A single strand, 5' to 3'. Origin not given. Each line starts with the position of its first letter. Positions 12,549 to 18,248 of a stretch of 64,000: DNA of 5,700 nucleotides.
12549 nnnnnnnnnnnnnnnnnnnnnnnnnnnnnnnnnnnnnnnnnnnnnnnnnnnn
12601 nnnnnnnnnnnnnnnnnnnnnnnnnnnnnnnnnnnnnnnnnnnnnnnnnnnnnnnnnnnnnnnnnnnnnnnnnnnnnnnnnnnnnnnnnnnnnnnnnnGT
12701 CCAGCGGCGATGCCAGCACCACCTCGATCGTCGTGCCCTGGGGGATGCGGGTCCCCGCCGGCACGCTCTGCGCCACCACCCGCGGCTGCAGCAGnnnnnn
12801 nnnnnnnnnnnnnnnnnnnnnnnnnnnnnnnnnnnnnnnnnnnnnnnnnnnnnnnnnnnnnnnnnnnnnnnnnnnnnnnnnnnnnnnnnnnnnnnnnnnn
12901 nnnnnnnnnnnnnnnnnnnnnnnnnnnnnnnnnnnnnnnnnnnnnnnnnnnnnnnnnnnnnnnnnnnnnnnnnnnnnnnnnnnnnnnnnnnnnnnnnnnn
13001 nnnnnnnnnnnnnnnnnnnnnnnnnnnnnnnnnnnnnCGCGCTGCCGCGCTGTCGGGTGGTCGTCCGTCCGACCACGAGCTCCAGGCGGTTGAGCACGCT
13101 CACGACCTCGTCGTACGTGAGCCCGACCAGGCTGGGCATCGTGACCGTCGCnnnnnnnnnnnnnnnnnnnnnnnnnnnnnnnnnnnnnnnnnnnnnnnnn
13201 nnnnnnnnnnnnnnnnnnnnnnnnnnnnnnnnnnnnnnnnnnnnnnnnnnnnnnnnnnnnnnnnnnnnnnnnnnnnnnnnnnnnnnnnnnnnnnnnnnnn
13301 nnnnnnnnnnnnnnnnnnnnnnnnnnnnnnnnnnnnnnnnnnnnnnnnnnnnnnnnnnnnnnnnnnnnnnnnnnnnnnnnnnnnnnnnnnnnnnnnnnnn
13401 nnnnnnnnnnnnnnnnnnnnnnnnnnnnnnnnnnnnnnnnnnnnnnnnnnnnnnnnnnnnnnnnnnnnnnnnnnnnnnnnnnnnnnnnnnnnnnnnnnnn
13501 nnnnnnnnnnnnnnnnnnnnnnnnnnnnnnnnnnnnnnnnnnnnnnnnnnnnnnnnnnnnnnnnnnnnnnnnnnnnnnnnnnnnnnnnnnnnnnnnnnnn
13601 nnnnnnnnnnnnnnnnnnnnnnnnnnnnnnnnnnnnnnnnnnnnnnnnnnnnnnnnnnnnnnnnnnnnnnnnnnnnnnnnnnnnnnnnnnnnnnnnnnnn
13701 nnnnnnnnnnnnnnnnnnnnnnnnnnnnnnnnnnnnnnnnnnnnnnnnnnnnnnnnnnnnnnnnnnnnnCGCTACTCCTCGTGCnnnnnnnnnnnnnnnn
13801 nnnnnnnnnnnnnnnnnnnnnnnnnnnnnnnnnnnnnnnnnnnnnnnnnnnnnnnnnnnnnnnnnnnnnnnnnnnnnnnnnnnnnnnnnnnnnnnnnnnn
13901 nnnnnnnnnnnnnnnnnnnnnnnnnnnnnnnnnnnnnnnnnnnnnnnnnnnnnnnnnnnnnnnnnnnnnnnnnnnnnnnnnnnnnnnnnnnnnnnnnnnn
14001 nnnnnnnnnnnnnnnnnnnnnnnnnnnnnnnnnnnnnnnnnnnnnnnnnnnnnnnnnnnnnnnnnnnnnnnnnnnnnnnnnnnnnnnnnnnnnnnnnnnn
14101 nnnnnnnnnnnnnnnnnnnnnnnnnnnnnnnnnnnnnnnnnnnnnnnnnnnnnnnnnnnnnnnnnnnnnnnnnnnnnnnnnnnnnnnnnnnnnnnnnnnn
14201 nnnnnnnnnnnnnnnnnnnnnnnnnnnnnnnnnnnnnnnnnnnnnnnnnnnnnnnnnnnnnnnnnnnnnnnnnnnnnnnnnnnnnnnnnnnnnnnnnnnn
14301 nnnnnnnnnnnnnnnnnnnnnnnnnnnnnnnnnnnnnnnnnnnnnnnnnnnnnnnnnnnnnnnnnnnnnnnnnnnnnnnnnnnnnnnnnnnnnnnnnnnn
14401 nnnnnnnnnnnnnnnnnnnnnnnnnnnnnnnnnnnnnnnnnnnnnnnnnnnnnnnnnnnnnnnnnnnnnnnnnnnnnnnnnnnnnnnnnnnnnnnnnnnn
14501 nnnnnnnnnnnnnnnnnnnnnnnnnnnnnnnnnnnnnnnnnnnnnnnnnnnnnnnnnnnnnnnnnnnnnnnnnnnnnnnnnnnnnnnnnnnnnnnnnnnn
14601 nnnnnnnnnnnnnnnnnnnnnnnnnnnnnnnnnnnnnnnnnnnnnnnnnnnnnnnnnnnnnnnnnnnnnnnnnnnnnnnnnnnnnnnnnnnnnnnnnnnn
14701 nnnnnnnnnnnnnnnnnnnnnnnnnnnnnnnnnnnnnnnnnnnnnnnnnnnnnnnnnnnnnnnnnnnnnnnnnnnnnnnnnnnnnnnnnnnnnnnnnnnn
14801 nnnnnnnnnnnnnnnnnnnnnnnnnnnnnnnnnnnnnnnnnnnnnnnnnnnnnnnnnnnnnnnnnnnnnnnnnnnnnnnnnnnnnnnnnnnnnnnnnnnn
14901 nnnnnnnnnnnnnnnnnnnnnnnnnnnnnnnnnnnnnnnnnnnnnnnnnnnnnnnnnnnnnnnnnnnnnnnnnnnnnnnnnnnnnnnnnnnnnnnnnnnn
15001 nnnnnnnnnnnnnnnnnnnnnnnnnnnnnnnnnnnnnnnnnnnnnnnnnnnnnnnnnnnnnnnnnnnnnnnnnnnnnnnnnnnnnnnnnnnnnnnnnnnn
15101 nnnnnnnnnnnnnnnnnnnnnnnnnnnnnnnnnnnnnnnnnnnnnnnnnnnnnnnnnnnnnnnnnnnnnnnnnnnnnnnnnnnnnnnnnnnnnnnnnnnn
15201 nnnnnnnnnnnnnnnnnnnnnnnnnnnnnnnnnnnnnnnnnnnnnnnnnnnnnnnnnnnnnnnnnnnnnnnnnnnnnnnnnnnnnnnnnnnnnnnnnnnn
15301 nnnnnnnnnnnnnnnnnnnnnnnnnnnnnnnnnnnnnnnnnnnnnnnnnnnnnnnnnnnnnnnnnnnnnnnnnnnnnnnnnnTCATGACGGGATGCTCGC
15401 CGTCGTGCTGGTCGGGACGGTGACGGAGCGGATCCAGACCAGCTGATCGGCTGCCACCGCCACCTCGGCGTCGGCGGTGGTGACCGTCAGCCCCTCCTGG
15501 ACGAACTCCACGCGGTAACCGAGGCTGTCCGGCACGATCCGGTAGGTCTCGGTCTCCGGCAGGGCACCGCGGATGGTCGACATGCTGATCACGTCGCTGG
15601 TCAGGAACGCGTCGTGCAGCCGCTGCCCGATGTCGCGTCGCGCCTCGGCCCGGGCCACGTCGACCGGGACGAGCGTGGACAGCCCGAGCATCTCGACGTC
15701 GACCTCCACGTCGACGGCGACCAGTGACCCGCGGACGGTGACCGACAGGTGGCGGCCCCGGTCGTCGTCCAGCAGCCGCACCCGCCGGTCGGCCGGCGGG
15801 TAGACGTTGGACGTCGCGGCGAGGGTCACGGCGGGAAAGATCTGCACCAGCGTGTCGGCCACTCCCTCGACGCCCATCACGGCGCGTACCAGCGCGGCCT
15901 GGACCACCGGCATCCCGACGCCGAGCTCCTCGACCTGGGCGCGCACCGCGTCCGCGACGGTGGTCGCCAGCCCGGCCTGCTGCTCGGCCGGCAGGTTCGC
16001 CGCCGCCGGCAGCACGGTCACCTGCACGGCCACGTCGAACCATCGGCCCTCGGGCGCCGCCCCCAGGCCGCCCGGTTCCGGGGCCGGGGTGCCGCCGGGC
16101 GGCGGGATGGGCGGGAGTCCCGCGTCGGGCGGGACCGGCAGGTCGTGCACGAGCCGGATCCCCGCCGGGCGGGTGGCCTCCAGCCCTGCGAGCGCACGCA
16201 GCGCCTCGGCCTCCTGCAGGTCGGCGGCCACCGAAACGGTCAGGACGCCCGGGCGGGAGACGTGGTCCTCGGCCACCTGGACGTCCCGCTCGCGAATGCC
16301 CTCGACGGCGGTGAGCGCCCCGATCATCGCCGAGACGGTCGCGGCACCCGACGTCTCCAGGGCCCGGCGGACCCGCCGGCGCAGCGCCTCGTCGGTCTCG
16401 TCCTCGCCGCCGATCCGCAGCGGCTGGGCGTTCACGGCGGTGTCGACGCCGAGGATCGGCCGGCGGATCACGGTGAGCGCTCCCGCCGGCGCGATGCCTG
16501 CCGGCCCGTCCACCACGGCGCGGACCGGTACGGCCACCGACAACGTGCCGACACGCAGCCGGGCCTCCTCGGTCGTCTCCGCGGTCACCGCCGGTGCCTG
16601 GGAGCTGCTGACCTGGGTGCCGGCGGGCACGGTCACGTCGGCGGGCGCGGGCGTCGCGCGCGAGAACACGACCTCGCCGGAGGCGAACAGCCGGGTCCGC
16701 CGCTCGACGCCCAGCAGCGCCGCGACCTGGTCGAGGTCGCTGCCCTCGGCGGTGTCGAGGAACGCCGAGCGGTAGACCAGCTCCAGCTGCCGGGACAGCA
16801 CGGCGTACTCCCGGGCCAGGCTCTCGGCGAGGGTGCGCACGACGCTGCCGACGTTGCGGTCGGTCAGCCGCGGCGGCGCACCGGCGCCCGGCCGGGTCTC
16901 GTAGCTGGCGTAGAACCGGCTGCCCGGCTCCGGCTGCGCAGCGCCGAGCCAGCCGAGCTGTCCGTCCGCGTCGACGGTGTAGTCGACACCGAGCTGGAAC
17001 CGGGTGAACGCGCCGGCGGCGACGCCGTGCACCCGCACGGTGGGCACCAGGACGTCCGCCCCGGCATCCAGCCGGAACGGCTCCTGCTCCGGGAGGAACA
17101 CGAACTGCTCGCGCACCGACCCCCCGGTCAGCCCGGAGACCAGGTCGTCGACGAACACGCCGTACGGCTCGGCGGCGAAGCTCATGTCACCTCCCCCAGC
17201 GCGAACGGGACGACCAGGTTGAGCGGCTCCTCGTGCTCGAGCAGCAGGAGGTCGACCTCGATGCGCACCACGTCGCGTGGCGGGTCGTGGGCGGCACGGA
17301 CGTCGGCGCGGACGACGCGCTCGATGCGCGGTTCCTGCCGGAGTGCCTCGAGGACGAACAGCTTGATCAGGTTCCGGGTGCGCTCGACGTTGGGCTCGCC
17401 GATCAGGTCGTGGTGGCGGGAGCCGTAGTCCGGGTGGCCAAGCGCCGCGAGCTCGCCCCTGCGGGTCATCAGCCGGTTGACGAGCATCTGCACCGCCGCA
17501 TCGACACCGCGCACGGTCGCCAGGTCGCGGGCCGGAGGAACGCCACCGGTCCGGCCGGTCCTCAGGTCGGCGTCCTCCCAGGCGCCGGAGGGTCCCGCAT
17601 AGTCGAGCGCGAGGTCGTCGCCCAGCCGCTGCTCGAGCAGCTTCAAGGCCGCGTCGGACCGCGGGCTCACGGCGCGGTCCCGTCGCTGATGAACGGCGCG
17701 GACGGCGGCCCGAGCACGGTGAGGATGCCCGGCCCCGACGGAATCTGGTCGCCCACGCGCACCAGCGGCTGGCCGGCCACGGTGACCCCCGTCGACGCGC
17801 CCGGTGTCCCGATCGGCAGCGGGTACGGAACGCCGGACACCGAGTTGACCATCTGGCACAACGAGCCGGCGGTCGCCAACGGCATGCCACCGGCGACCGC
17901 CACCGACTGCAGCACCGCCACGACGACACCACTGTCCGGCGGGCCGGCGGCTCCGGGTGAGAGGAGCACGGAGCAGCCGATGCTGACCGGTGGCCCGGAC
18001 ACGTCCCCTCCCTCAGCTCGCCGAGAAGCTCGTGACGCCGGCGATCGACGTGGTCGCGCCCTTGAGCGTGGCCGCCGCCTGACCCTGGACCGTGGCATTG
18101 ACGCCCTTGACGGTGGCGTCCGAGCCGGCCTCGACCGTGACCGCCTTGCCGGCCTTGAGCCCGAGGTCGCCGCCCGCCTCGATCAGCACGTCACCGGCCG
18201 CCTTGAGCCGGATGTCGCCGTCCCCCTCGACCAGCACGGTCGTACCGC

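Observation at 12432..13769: PASTA-like peptidoglycan-binding modules in the receptor-binding position of a contractile tail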

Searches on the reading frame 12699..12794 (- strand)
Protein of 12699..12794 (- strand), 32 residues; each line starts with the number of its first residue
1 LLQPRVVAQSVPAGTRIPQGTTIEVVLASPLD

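Call 64: search_protein_families(library=pfam, proteins=[window:12699-12794:-], max_evalue=1)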
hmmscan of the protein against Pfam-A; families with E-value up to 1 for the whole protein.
seq(32 aa): 1 family
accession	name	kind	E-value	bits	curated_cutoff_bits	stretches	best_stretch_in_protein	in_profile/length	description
PF03793.24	PASTA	-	2.5e-05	24.6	23.2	1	5-28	40-63/64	PASTA domain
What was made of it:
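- On PASTA domain (Pfam PF03793): The excised segment scores 24.6 bits, above it (call 64).
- Checked: The excised segment scores 24.6 bits, above the cut-off (call 64).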

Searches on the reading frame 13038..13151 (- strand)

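Call 64: search_protein_families(library=pfam, proteins=[window:13038-13151:-], max_evalue=1)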
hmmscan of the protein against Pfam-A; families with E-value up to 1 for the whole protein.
seq(38 aa): 1 family
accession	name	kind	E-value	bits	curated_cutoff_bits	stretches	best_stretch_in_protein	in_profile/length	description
PF03793.24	PASTA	-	8.9e-06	26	23.2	1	3-31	1-29/64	PASTA domain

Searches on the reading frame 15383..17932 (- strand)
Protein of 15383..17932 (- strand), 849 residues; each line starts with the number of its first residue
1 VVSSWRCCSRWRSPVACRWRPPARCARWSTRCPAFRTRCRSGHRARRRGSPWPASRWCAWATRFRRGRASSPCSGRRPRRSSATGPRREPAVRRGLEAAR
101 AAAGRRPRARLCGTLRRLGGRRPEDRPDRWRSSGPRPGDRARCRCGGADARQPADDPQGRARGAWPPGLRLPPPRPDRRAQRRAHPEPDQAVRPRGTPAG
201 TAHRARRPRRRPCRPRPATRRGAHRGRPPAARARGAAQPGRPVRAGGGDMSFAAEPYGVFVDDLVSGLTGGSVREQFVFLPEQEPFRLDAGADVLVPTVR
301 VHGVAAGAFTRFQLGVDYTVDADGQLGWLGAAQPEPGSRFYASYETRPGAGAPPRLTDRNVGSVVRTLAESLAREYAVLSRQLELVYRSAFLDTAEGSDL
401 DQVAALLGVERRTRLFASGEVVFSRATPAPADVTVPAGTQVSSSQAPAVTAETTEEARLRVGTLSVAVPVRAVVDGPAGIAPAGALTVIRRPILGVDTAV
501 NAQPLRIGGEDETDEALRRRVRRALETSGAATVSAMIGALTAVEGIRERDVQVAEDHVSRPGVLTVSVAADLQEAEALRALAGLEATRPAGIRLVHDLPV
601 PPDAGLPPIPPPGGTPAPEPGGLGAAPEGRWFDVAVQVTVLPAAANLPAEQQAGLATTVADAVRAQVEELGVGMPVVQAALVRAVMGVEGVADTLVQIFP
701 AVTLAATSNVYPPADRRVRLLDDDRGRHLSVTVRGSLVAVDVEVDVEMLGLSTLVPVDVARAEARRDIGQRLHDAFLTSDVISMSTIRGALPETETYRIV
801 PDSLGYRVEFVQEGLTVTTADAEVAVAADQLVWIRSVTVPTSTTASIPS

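Call 3: search_protein_families(library=pfam, proteins=[window:15383-17932:-], max_evalue=1)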
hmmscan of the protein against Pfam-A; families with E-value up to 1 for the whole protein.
window:15383-17932:- (849 aa): 1 family
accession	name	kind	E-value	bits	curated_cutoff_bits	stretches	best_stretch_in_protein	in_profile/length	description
PF04865.19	Baseplate_J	-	1.1e-15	58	21.1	1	397-547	2-149/255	Baseplate J-like protein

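Call 87: search_protein_families(library=ncbifam, proteins=[window:15386-17932:-], max_evalue=0.001)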
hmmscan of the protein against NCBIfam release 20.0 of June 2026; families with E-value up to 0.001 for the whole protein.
window:15386-17932:- (849 aa): 0 families

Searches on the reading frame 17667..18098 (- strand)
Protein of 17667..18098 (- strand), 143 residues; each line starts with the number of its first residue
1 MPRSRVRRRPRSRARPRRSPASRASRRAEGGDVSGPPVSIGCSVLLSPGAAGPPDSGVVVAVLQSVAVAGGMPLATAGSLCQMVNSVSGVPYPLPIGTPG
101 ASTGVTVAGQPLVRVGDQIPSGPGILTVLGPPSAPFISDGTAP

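Call 9: search_protein_families(library=pfam, proteins=[window:17667-18098:-], max_evalue=0.01)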
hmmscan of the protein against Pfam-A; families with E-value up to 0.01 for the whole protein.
window:17667-18098:- (143 aa): 0 families

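Call 32: search_protein_families(library=phrogs, proteins=[window:17670-18098:-], max_evalue=0.01)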
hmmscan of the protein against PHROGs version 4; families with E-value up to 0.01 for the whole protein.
window:17670-18098:- (143 aa): 1 family
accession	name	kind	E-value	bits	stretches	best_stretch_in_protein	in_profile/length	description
phrog_281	-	moron, auxiliary metabolic gene and host takeover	0.0066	17.2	1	66-120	8-67/169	PAAR motif of membran proteins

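Call 87: search_protein_families(library=ncbifam, proteins=[window:17670-18098:-], max_evalue=0.001)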
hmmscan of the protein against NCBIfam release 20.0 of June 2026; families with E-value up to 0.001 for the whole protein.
window:17670-18098:- (143 aa): 0 families
